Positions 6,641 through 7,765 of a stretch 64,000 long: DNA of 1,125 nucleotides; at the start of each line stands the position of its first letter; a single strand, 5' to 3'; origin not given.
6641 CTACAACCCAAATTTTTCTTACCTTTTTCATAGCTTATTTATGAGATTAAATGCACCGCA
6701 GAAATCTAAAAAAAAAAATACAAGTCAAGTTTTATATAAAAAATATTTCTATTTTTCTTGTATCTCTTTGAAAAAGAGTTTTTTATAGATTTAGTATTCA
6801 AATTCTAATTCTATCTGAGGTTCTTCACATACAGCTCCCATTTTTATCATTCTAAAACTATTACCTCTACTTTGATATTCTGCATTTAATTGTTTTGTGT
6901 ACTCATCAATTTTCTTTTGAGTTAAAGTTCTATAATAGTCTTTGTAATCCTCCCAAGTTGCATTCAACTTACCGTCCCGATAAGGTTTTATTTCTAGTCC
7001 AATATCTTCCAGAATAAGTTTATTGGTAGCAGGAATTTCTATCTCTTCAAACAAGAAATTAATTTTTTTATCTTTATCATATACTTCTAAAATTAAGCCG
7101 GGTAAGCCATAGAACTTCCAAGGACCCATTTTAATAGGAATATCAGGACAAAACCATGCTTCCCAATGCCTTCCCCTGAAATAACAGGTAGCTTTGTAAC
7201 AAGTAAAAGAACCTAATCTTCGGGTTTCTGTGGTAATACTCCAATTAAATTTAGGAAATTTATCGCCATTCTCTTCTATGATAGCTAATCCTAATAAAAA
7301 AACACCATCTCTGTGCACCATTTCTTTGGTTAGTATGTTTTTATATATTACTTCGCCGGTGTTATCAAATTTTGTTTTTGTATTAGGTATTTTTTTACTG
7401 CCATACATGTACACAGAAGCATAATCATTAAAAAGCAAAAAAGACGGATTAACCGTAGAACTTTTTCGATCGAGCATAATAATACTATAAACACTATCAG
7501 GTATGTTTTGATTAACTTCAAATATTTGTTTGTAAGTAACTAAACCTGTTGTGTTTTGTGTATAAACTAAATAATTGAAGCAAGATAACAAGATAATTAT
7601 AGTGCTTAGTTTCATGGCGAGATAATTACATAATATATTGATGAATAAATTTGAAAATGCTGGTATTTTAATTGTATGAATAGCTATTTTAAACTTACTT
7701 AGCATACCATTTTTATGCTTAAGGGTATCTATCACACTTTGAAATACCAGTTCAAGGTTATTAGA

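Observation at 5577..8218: Tandem-duplicated module: Sec-secreted 4-Cys peptide + GLPGLI-family protein, with recombining promoter/leader cassette and diverged mature peptides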

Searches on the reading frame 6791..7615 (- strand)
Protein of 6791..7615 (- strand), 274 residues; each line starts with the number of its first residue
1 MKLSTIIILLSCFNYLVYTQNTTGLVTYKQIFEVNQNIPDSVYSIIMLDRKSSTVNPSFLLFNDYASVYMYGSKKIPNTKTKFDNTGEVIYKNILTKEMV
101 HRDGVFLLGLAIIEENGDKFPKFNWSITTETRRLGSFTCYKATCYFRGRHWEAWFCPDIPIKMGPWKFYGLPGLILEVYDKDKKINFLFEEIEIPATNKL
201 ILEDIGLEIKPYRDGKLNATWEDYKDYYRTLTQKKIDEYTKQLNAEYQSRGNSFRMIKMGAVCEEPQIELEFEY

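Call 5: search_protein_families(library=pfam, proteins=[window:6791-7615:-], max_evalue=0.1)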
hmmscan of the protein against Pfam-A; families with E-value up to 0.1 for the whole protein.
window:6791-7615:- (274 aa): 2 families
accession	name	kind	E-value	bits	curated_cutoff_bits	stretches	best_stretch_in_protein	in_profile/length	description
PF09697.16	Porph_ging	-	1.3e-12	48.5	25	2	152-177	56-81/81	Protein of unknown function (Porph_ging)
PF22252.2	PNGase_F-II_N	-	1.2e-05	25.5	27.6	1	115-179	70-134/173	N-glycanase peptide, N-terminal domain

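Call 6: search_protein_families(library=ncbifam, proteins=[window:6791-7615:-], max_evalue=0.1)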
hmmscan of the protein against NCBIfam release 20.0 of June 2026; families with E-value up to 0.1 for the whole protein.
window:6791-7615:- (274 aa): 1 family
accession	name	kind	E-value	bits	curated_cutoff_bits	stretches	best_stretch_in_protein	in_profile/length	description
TIGR01200.1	GLPGLI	subfamily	1.4e-41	142.8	50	1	5-223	4-227/229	GLPGLI family protein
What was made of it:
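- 6791..7615 (-): GLPGLI2: 274 aa, signal peptide ending YTQ, LolA-like open beta-barrel followed by C-terminal helices. TIGR01200 E 1.4e-41 (call 6).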

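Call 37: find_homologous_proteins(query=window:6791-7615:-, max_evalue=0.00001)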
Query window:6791-7615:- (274 aa): 173 proteins with E <= 0.00001 among 785 candidates; the best 120 are listed.
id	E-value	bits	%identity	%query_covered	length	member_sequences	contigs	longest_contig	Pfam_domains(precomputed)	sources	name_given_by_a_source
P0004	1.8e-185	633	100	100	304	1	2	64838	PF09697.17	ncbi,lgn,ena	-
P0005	1.3e-100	354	57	100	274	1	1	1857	PF09697.17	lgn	-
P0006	6.8e-100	352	59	100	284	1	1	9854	PF22252.3,PF09697.17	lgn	-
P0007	7.4e-29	119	36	74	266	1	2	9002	PF22252.3,PF09697.17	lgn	-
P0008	6.4e-26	109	59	28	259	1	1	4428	PF22252.3,PF09697.17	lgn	-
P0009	5.4e-25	106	35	72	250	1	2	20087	PF09697.17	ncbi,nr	ncbi:MAG: GLPGLI family protein [Raineya sp.]|nr:GLPGLI family protein [Raineya sp.] MDW8297444.1 GL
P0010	5.7e-25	106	35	69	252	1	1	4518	PF22252.3,PF09697.17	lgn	-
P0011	8.9e-25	106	55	31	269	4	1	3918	PF22252.3,PF09697.17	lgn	-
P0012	6.8e-24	103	41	52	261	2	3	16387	PF09697.17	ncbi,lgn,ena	-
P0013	1.1e-23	102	52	33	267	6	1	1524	PF22252.3,PF09697.17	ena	-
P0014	8.8e-23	99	35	70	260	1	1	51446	PF22252.3,PF09697.17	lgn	-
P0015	9.6e-23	99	36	63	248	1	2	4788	PF09697.17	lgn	-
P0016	1.1e-22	99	32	91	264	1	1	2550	PF09697.17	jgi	jgi:GLPGLI family protein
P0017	1.5e-22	98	31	70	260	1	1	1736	PF22252.3,PF09697.17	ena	-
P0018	1.5e-22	98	31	70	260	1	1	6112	PF22252.3,PF09697.17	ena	-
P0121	2.0e-15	75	38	46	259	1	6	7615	PF22252.3,PF09697.17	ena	-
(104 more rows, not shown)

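Call 39: find_encoding_contigs(protein=P0005, flank=5000)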
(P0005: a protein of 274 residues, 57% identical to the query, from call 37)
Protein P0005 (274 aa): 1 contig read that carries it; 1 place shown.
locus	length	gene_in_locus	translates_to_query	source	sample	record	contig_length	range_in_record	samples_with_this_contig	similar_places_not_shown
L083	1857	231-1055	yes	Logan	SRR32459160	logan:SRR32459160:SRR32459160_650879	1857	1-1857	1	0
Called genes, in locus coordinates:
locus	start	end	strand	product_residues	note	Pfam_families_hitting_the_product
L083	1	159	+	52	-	?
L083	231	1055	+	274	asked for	PF09697:Porph_ging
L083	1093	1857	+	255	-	?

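Call 48: predict_structure(alignment_id=A4)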
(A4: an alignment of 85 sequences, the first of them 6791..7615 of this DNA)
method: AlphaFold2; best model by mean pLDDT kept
length: 274 residues; sequences in the alignment: 85
mean_pLDDT: 81.9   pTM: 0.81
mean pLDDT of the five models: 81.9, 80.6, 80.6, 79.1, 78.7
residues with pLDDT >= 90: 132; 70-90: 77; 50-70: 47; < 50: 18
segments of 3 or more residues with pLDDT < 50: 42-51, 80-83, 211-213
pLDDT, mean of each block of 10 residues (from residue 1): 90 85 91 72 47 77 92 59 64 94 79 91 97 98 97 98 96 98 96 81 61 59 79 78 88 75 72 77
secondary structure, 60 per line:
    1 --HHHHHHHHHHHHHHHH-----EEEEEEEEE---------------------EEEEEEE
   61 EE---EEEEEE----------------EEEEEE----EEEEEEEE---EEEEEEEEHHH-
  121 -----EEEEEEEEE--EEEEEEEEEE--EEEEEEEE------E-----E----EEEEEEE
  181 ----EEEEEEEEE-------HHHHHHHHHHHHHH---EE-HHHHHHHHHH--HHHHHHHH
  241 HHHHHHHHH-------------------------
elements in order: H3-18 E24-32 E54-62 E66-71 E88-93 E98-105 E109-116 E126-134 E137-146 E149-156 E174-180 E185-193 H201-214 H221-230 H233-249
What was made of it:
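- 6791..7615 (-): AF2 pLDDT 82, pTM 0.81 (call 48).
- On LolA/LolB/RseB-like fold superfamily: AF2 model with pLDDT 82 (call 48).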
